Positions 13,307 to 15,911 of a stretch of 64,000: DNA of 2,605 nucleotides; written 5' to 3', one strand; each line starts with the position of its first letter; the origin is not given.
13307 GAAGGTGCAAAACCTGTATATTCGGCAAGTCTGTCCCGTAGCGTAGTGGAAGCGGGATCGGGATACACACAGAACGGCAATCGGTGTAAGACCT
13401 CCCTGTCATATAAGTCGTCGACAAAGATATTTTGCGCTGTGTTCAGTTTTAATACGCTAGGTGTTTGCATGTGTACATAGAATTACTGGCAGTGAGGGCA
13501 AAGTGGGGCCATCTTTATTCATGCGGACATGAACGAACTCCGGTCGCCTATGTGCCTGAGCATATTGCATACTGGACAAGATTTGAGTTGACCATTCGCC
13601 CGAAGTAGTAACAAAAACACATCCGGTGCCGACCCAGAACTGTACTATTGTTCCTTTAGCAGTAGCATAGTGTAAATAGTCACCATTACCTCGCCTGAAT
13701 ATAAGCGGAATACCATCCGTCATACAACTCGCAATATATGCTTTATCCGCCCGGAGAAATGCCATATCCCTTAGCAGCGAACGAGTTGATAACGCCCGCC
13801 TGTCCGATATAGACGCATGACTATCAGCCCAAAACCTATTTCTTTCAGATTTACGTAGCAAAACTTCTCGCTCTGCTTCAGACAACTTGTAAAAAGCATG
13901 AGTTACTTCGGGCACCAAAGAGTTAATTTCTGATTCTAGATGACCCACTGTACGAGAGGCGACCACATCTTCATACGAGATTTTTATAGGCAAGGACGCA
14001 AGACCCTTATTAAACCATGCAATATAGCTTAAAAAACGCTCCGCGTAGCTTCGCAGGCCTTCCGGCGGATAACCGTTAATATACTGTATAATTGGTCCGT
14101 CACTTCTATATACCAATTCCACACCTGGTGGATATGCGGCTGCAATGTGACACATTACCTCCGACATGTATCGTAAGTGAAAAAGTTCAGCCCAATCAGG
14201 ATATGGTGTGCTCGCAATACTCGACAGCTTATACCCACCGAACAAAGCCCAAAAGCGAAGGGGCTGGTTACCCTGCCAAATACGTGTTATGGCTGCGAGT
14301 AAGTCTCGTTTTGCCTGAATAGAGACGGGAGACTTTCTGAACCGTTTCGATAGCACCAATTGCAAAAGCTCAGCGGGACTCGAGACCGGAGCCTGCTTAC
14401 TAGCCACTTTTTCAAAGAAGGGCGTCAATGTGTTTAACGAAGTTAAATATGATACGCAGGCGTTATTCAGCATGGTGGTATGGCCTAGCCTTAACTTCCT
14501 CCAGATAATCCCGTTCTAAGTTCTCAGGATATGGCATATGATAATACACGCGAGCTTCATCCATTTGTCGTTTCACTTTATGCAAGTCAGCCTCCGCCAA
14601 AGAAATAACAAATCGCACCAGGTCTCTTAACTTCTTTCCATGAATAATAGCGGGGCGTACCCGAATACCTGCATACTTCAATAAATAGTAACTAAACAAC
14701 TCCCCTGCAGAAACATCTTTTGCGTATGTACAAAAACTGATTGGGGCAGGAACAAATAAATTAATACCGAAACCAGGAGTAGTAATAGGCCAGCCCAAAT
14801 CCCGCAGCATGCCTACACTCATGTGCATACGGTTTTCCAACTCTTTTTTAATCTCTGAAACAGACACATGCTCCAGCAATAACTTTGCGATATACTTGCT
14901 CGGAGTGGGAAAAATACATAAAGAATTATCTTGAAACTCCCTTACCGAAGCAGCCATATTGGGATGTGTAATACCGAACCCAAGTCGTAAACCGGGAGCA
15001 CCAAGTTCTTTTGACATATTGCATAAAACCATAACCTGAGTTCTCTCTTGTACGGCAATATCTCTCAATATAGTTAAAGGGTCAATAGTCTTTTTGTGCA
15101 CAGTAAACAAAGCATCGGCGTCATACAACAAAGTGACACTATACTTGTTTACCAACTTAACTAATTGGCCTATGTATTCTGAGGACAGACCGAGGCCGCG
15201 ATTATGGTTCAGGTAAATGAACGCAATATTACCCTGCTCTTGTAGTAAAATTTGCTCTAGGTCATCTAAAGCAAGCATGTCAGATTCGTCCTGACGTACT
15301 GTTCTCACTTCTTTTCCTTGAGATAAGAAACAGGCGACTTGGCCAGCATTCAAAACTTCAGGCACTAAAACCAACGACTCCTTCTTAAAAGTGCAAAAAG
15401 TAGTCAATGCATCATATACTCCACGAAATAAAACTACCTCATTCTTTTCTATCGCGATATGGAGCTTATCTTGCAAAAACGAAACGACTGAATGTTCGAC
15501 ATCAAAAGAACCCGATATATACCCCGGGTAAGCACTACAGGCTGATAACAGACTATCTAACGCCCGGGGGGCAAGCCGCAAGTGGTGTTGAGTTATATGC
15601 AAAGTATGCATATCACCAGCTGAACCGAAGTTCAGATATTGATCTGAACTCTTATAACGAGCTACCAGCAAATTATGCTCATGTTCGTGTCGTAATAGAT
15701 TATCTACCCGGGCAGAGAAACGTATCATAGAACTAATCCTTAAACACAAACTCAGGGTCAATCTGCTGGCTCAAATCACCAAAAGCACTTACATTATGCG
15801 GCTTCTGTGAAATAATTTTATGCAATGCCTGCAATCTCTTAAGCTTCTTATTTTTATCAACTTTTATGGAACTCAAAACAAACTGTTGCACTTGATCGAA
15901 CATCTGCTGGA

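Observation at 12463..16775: Fur-divergent four-gene cluster: CooC-like ATPase, aminotransferase, orphan 338-aa protein, aminotransferase, with a perfect palindrome over the first gene's start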

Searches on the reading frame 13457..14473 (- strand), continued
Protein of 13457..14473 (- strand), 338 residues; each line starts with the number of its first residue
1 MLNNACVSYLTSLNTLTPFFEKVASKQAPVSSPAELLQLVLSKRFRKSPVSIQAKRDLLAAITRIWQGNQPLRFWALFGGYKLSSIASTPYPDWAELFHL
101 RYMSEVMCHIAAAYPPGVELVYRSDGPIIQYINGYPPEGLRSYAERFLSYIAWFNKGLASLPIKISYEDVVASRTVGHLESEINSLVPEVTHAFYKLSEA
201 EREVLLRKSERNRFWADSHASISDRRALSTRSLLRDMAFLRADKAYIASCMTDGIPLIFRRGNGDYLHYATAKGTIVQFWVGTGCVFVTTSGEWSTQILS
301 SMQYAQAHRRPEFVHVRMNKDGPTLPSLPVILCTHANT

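Call 60: find_related_loci(query=A4, collection=metagenome_contigs, flank=8000)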
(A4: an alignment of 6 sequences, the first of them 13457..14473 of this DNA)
Query A4 (338 aa) in metagenome_contigs; peptide patterns used: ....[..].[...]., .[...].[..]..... (x = any residue, [..] = any of these).
282 stretches matched a pattern; 23 encode a relative of the query (tblastn E <= 1e-3); 23 distinct loci.
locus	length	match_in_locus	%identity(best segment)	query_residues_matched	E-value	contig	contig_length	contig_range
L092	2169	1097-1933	31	40-316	8e-37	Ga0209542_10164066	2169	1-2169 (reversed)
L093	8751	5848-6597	29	40-284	3e-33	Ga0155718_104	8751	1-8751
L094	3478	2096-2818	32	68-307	3e-29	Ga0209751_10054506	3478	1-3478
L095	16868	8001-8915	28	36-333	3e-28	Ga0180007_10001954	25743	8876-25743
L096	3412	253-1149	26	40-337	3e-25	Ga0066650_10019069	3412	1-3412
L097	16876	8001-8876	26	40-331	9e-25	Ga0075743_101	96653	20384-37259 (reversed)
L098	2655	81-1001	26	8-310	5e-22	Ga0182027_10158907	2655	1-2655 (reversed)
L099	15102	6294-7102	37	40-307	8e-21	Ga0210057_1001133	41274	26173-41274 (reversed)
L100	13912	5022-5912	25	8-300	4e-19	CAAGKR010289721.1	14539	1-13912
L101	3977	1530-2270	25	40-286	3e-18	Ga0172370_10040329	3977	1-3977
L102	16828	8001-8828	25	50-330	7e-18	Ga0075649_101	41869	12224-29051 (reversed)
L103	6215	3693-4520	25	50-330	6e-18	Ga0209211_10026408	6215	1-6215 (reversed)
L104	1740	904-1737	25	34-322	2e-17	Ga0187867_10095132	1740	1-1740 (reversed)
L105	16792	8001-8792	27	35-305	2e-16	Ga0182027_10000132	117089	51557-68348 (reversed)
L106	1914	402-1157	25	35-292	2e-16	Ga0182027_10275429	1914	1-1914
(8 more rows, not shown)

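Call 66: list_cluster_members(proteins=[P0001, window:13457-14473:-, window:16776-17192:+, P0122, P0123])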
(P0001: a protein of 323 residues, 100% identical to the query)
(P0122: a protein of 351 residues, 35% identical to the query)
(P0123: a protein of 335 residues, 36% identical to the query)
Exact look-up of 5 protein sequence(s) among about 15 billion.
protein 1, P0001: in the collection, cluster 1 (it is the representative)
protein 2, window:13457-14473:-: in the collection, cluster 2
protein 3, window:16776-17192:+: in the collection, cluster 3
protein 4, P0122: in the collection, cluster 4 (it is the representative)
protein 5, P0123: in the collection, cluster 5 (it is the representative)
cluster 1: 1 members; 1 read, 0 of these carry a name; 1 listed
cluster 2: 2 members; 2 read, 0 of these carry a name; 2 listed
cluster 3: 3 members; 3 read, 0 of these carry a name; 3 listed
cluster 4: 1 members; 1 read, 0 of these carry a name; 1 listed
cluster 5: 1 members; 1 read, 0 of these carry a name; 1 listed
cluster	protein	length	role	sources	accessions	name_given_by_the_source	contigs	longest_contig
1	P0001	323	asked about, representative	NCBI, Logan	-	-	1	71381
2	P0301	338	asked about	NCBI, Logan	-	-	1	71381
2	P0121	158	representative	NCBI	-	-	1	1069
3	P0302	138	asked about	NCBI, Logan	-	-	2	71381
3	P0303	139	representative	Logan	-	-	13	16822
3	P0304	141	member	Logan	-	-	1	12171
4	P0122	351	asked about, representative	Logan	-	-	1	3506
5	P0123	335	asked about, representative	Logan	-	-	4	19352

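Call 67: find_encoding_contigs(protein=P0123, flank=8000, max_places=3)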
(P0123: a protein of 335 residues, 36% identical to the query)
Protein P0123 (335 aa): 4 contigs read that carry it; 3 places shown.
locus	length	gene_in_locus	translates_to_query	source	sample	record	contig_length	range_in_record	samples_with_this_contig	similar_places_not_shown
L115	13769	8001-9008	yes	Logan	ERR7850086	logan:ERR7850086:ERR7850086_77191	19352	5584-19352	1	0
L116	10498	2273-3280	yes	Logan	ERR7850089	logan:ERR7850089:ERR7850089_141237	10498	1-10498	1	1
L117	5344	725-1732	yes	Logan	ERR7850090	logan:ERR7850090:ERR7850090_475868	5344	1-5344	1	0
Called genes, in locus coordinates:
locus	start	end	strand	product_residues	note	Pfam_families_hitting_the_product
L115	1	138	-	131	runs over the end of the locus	-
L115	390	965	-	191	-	PF02777:Sod_Fe_C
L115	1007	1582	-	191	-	PF00578:AhpC-TSA, PF08534:Redoxin, PF10417:1-cysPrx_C (weak)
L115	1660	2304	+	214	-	PF13399:LytR_C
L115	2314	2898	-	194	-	PF00588:SpoU_methylase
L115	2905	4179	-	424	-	PF05958:tRNA_U5-meth_tr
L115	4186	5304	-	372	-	PF07907:YibE_F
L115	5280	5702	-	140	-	PF01475:FUR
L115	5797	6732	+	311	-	PF01656:CbiA (weak), PF10609:ParA (faint)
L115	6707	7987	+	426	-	PF00155:Aminotran_1_2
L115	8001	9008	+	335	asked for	PF05141:DIT1_PvcA (faint)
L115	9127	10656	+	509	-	PF02492:cobW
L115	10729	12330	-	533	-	PF25917:BSH_RND (weak), PF25954:Beta-barrel_RND_2 (weak), PF25990:Beta-barrel_YknX (weak), PF25967:RND-MFP_C (weak), PF25989:YknX_C (weak)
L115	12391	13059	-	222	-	PF01509:TruB_N, PF16198:TruB_C_2 (weak)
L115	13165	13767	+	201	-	?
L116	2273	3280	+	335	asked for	PF05141:DIT1_PvcA (faint)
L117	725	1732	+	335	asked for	PF05141:DIT1_PvcA (faint)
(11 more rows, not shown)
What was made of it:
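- The synteny is repeated in L115 (call 67).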

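Call 68: find_encoding_contigs(protein=P0122, flank=8000, max_places=2)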
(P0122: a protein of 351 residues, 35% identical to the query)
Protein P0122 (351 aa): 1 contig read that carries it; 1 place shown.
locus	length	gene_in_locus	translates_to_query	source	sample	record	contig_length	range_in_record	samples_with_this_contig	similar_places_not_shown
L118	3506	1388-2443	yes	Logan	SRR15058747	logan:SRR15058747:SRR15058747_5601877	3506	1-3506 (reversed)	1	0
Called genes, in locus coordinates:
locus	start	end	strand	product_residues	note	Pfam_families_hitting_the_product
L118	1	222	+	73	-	?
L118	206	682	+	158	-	PF00702:Hydrolase, PF12710:HAD (faint), PF13419:HAD_2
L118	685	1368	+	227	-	PF00702:Hydrolase, PF12710:HAD (weak), PF13419:HAD_2, PF13242:Hydrolase_like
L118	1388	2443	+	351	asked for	-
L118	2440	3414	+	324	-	-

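Call 92: search_protein_families(library=pfam, proteins=[L115:9127-10656:+, L118:2440-3414:+], max_evalue=0.001)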
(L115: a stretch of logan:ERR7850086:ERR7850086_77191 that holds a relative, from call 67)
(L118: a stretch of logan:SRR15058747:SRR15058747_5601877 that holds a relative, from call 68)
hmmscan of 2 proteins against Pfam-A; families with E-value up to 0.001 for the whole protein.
L115:9127-10656:+ (509 aa): 3 families
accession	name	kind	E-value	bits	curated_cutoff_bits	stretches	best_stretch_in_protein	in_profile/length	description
PF02492.25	cobW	-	4.5e-11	43.1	20.7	1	4-124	2-128/180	CobW/HypB/UreG, nucleotide-binding domain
PF13191.12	AAA_16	-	0.00027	21.9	32.6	0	5-44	27-66/167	AAA ATPase domain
PF00004.35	AAA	-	0.00037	21.4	21.2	0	5-26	1-22/131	ATPase family associated with various cellular activities (AAA)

L118:2440-3414:+ (324 aa): 0 families
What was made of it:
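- A multicopper oxidase and superoxide dismutase/peroxiredoxin genes lie nearby in the window and L115 (calls 67, 92).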

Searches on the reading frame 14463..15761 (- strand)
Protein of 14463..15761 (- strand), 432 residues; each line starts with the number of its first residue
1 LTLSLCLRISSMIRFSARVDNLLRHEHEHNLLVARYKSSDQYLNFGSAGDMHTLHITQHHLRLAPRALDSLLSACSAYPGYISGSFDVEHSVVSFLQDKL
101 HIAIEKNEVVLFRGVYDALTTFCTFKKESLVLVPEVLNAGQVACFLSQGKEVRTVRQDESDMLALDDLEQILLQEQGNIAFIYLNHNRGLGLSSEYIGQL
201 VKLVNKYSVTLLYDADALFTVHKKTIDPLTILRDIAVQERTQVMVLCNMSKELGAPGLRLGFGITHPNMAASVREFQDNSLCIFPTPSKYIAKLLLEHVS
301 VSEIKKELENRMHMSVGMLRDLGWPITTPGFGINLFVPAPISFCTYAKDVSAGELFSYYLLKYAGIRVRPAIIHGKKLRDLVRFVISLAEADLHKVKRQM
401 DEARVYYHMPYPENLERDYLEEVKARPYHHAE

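Call 3: search_protein_families(library=pfam, proteins=[window:14463-15761:-], max_evalue=0.01)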
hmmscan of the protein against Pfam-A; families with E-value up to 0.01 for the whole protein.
window:14463-15761:- (432 aa): 1 family
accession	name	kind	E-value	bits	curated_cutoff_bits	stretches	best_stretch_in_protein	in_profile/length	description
PF00155.27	Aminotran_1_2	-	2.8e-15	56.8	19.7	1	82-391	41-352/361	Aminotransferase class I and II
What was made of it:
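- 14463..15728 (-): AT1: divergent class I/II PLP aminotransferase (421 aa) with the PLP lysine in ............. Pfam Aminotran_1_2 2.8e-15 (call 3).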

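Call 4: search_protein_families(library=ncbifam, proteins=[window:14463-15761:-], max_evalue=0.01)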
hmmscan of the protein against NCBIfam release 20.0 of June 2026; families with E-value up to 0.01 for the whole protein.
window:14463-15761:- (432 aa): 31 families (the best 25 are shown)
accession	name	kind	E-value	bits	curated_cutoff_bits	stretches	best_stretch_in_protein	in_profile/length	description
NF041364.1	GntC_guanitoxin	equivalog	1.3e-14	53.9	415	1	79-400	33-353/356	guanitoxin biosynthesis PLP-dependent (S)-gamma-hydroxy-L-arginine cyclodehydratase GntC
NF005977.0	PRK08068.1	subfamily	7.5e-14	51.7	494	1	82-402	69-385/391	transaminase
NF004937.0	PRK06290.1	equivalog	5e-11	41.9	585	1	165-391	166-391/410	LL-diaminopimelate aminotransferase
NF006756.0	PRK09276.1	subfamily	1.8e-10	40.3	507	1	77-402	64-384/387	LL-diaminopimelate aminotransferase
TIGR03540.1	DapC_direct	equivalog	1.3e-09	37.5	593.25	1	77-400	62-380/383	LL-diaminopimelate aminotransferase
NF006033.0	PRK08175.1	equivalog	2.1e-09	36.8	647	1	90-390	81-380/407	alanine transaminase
NF004611.0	PRK05942.1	equivalog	7.8e-09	35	628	1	78-407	69-393/394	aspartate aminotransferase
NF005815.0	PRK07681.1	equivalog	1.7e-08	33.9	545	1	76-406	62-388/399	LL-diaminopimelate aminotransferase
NF005613.0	PRK07366.1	equivalog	9.7e-08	31.4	486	1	165-399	155-383/391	LL-diaminopimelate aminotransferase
NF004975.0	PRK06348.1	equivalog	1.6e-07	30.7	549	1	83-393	66-372/384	pyridoxal phosphate-dependent aminotransferase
NF005816.0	PRK07682.1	equivalog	1.6e-07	30.4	620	1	82-336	65-322/390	aminotransferase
TIGR04544.1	3metArgNH2trans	equivalog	6.4e-07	28.8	350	1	164-268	132-236/366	beta-methylarginine biosynthesis bifunctional aminotransferase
NF051461.1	pyoverd_PtaA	equivalog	9.6e-07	27.8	500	1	103-328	83-300/359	pyoverdine biosynthesis transaminase PtaA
NF006604.0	PRK09148.1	equivalog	9.7e-07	28.1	648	1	131-399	120-384/406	LL-diaminopimelate aminotransferase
NF041091.1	asp_aminotase_Arch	equivalog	1.1e-06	27.7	550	1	83-337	64-317/376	aspartate aminotransferase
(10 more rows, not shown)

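Call 72: search_solved_structures(query=window:14463-15728:-, max_evalue=0.00001)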
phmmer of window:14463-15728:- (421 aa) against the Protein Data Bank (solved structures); distinct sequences matched with E-value up to 0.00001: 1.
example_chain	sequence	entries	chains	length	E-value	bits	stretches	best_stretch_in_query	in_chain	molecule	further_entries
2z61_A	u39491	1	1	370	7.9e-06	28.4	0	229-375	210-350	Probable aspartate aminotransferase 2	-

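Call 99: search_solved_structures(query=A6, max_evalue=0.001)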
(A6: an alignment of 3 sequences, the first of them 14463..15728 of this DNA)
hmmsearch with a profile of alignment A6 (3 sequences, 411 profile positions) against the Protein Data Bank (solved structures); distinct sequences matched with E-value up to 0.001: 36.
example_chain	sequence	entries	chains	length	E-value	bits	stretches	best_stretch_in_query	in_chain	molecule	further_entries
2x5d_A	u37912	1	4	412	1.9e-16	63.1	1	79-386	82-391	PROBABLE AMINOTRANSFERASE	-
6l1l_A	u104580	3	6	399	7.4e-16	61.2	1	78-389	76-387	Aminotransferase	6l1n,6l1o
1o4s_A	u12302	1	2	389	3.9e-15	58.8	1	81-387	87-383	Aspartate aminotransferase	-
4my5_A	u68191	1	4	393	1.3e-13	53.8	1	54-389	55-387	Putative amino acid aminotransferase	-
2z61_A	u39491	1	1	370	1.6e-13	53.5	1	227-388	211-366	Probable aspartate aminotransferase 2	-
2o1b_A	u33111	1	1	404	2.4e-13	52.9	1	73-390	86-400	Aminotransferase, class I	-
1gd9_A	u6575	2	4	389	2.9e-13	52.6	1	42-388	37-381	ASPARTATE AMINOTRANSFERASE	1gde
1dju_A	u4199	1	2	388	3.1e-13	52.5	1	42-388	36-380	AROMATIC AMINOTRANSFERASE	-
3op7_A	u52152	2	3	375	1.9e-12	50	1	136-387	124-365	Aminotransferase class I and II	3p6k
8wkj_A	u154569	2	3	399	1.2e-10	44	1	75-387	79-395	Aminotransferase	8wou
5wmk_A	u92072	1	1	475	5.5e-10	41.8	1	73-389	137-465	Bifunctional aspartate aminotransferase and glutamate/aspartate-prephenate aminotransferas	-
5wmi_A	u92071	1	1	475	1.2e-09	40.6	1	73-389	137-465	Bifunctional aspartate aminotransferase and glutamate/aspartate-prephenate aminotransferas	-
5wmh_A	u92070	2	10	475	1.8e-09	40.1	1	73-389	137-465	Bifunctional aspartate aminotransferase and glutamate/aspartate-prephenate aminotransferas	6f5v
6f35_A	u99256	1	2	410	1.2e-08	37.4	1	185-389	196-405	Aspartate aminotransferase B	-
5wml_A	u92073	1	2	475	2.3e-08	36.5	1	73-389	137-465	Bifunctional aspartate aminotransferase and glutamate/aspartate-prephenate aminotransferas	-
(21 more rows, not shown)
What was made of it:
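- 14463..15728 (-): The profile matches Asp/aromatic aminotransferases (call 99).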
